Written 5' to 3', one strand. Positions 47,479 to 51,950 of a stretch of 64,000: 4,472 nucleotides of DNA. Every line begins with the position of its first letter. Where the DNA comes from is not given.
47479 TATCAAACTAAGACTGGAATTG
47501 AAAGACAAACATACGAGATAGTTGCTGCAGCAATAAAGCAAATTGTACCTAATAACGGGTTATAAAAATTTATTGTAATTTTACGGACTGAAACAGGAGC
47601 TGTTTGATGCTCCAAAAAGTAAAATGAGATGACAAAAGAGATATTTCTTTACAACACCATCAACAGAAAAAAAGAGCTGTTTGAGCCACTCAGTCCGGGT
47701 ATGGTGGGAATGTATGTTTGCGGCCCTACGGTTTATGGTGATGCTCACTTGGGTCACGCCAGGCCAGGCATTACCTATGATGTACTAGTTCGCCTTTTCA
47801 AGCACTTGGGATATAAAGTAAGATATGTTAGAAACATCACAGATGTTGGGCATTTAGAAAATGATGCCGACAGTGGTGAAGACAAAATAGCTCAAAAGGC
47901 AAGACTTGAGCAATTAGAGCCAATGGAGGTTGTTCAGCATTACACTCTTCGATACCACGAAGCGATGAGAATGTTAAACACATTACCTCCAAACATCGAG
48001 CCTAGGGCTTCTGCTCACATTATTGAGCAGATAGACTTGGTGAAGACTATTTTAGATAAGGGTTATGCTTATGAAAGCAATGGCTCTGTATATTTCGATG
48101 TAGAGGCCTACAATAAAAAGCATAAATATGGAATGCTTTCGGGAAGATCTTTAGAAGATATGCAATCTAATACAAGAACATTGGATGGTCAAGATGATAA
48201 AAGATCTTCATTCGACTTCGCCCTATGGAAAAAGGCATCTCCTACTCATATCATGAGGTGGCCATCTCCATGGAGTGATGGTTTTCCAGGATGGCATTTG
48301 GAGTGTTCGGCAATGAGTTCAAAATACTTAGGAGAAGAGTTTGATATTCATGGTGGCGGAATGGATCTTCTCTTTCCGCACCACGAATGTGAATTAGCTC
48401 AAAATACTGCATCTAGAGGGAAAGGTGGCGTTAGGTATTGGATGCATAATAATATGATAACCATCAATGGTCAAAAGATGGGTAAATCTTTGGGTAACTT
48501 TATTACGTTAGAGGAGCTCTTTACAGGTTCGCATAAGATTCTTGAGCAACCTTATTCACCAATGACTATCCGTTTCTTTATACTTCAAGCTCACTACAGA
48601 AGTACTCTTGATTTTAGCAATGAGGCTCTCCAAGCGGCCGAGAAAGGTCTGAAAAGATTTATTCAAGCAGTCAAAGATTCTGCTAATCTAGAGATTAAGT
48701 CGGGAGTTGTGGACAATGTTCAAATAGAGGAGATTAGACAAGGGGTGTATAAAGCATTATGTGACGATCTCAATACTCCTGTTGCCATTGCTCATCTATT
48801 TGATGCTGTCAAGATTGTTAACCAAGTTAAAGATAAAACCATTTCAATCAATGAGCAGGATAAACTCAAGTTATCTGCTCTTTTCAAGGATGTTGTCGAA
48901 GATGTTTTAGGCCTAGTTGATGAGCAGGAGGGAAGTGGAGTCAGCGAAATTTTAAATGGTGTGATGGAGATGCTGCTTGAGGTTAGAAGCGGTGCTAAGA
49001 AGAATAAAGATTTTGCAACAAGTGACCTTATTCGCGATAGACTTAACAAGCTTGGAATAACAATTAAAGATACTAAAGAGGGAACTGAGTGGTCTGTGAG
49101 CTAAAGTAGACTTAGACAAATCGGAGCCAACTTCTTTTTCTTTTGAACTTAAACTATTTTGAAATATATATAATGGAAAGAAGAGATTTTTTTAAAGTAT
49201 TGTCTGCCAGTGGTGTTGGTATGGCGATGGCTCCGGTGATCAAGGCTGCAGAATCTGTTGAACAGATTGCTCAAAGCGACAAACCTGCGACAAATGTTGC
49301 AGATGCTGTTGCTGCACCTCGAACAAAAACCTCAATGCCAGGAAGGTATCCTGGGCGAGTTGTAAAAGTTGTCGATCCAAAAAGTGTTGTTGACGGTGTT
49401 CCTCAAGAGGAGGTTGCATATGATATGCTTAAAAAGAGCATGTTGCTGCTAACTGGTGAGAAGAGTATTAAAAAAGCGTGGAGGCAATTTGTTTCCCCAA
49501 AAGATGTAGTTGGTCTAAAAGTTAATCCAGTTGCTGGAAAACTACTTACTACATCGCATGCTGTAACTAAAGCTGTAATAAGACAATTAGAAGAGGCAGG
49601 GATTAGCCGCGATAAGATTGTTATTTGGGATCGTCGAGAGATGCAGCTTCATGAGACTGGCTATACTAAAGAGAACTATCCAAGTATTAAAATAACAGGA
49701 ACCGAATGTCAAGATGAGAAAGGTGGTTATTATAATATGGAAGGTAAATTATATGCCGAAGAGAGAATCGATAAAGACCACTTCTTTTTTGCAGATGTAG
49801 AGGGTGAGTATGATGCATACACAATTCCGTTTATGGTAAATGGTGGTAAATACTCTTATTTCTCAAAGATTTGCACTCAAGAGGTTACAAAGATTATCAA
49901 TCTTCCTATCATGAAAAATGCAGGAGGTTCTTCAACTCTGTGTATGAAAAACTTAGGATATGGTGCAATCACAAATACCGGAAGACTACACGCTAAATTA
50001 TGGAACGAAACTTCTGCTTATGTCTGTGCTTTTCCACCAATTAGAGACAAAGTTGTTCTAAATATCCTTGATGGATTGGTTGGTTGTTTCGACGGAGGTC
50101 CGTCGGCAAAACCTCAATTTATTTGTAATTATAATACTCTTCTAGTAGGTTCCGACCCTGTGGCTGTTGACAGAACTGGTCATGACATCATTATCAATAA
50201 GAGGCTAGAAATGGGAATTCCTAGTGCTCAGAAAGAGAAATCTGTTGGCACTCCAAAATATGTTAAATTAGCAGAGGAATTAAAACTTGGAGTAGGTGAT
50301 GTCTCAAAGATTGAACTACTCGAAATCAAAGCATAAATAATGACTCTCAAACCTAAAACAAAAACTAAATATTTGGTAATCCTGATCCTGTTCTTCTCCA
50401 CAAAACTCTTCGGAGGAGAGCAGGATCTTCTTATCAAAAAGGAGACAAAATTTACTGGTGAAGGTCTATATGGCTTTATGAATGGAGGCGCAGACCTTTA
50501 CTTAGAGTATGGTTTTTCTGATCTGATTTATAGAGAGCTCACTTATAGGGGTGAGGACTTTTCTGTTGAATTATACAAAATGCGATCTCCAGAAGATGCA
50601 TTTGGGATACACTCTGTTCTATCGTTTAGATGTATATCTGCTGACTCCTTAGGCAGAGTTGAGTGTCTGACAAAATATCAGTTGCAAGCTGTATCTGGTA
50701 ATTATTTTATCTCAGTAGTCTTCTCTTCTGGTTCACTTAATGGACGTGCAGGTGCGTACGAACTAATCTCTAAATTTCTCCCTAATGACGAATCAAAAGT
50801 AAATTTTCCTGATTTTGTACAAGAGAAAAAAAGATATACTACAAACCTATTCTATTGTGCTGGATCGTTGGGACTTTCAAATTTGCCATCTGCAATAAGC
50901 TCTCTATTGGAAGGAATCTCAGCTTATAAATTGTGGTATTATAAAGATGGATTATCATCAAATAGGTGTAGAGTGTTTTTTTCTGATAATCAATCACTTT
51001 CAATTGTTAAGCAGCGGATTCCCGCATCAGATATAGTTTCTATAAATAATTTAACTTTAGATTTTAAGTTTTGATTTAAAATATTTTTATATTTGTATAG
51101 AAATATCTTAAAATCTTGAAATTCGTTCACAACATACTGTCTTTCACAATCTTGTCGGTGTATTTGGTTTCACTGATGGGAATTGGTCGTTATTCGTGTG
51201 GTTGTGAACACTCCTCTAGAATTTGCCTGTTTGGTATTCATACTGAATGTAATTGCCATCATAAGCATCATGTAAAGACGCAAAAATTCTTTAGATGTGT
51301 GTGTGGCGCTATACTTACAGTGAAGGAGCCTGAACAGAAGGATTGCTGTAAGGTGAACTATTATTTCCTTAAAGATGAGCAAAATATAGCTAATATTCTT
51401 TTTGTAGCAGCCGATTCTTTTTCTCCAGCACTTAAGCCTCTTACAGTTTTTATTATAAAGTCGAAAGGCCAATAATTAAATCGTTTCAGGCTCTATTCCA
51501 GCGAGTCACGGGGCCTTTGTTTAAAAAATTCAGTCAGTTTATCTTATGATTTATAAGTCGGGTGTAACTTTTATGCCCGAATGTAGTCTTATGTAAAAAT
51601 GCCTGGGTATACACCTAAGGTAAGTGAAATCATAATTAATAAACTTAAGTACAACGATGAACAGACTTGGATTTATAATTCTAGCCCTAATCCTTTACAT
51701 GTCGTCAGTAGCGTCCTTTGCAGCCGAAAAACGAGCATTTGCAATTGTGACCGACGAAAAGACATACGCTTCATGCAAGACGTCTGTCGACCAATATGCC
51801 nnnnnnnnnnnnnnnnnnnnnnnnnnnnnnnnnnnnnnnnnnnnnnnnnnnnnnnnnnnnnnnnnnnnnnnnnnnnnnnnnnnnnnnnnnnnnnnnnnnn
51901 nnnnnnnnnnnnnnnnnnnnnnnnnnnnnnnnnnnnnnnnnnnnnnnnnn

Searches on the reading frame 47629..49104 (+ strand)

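Call 7: search_protein_families(library=pfam, proteins=[window:47629-49104:+], max_evalue=0.001)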
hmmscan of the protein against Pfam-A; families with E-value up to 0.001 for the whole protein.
window:47629-49104:+ (491 aa): 5 families
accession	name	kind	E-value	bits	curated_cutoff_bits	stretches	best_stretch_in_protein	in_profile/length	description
PF01406.26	tRNA-synt_1e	-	2.2e-106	356.1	27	1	18-338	2-300/301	tRNA synthetases class I (C) catalytic domain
PF09190.17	DALR_2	-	7.1e-12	46.1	22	1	373-430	2-56/57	DALR domain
PF09334.17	tRNA-synt_1g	-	9.6e-08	31.6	20.1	1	35-159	10-125/391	tRNA synthetases class I (M)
PF23493.1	CysS_C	-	2.8e-06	27.8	23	1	448-488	10-50/51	Cysteinyl-tRNA ligase anticodon binding domain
PF00133.28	tRNA-synt_1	-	4.6e-05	22.8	22.7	0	30-69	29-68/414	tRNA synthetases class I (I, L, M and V)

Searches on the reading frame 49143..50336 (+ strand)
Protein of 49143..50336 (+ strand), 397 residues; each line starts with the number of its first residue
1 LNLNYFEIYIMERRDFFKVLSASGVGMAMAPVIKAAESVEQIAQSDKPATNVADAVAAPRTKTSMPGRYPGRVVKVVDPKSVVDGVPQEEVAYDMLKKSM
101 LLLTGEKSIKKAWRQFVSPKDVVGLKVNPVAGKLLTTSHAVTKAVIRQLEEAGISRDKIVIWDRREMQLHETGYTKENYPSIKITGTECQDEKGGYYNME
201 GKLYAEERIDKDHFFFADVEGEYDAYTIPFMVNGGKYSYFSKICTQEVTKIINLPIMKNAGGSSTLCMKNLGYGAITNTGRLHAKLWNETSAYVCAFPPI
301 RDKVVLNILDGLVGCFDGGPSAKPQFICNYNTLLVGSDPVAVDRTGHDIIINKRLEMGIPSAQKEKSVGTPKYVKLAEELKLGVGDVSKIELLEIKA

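Call 7: search_protein_families(library=pfam, proteins=[window:49143-50336:+], max_evalue=0.001)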
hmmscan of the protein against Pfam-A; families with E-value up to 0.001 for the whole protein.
window:49143-50336:+ (397 aa): 1 family
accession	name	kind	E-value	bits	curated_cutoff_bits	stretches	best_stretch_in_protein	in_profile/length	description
PF04015.17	DUF362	-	2.5e-15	57.5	24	1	134-346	15-198/200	Domain of unknown function (DUF362)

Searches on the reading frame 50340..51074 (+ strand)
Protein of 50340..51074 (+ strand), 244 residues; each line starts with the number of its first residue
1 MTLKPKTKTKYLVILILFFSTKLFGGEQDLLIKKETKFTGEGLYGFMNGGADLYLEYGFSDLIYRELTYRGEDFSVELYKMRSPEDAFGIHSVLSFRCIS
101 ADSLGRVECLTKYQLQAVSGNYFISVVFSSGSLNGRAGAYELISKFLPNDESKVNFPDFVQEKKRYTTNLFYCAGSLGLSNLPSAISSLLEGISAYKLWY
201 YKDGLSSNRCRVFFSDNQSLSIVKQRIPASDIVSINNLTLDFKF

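Call 7: search_protein_families(library=pfam, proteins=[window:50340-51074:+], max_evalue=0.001)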
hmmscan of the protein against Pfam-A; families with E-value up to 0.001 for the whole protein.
window:50340-51074:+ (244 aa): 1 family
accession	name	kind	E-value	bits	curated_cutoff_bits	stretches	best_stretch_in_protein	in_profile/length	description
PF20244.3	DUF6599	-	7.2e-13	48.9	27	1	28-153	5-131/186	Family of unknown function (DUF6599)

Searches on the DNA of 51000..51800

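Call 91: search_rna_families(source=window, start=51000, end=51800, threshold=evalue, max_evalue=1)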
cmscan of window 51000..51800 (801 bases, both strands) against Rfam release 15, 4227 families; matches with E-value up to 1: 0.
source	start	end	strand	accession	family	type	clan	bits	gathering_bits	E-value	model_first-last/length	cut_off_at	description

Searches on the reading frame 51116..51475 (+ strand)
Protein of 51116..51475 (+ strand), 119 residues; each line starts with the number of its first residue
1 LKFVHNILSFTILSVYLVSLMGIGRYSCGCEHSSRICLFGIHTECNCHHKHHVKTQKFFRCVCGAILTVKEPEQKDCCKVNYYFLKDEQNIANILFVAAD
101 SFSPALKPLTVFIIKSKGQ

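Call 7: search_protein_families(library=pfam, proteins=[window:51116-51475:+], max_evalue=0.001)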
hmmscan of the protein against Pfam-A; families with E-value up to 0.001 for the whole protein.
window:51116-51475:+ (119 aa): 0 families

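Call 40: search_protein_families(library=pfam, proteins=[window:51116-51475:+], max_evalue=5)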
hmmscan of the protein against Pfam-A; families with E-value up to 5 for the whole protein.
window:51116-51475:+ (119 aa): 0 families

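Call 47: search_protein_families(library=ncbifam, proteins=[window:51116-51475:+], max_evalue=0.01)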
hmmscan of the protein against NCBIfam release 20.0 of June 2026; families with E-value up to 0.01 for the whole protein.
window:51116-51475:+ (119 aa): 0 families
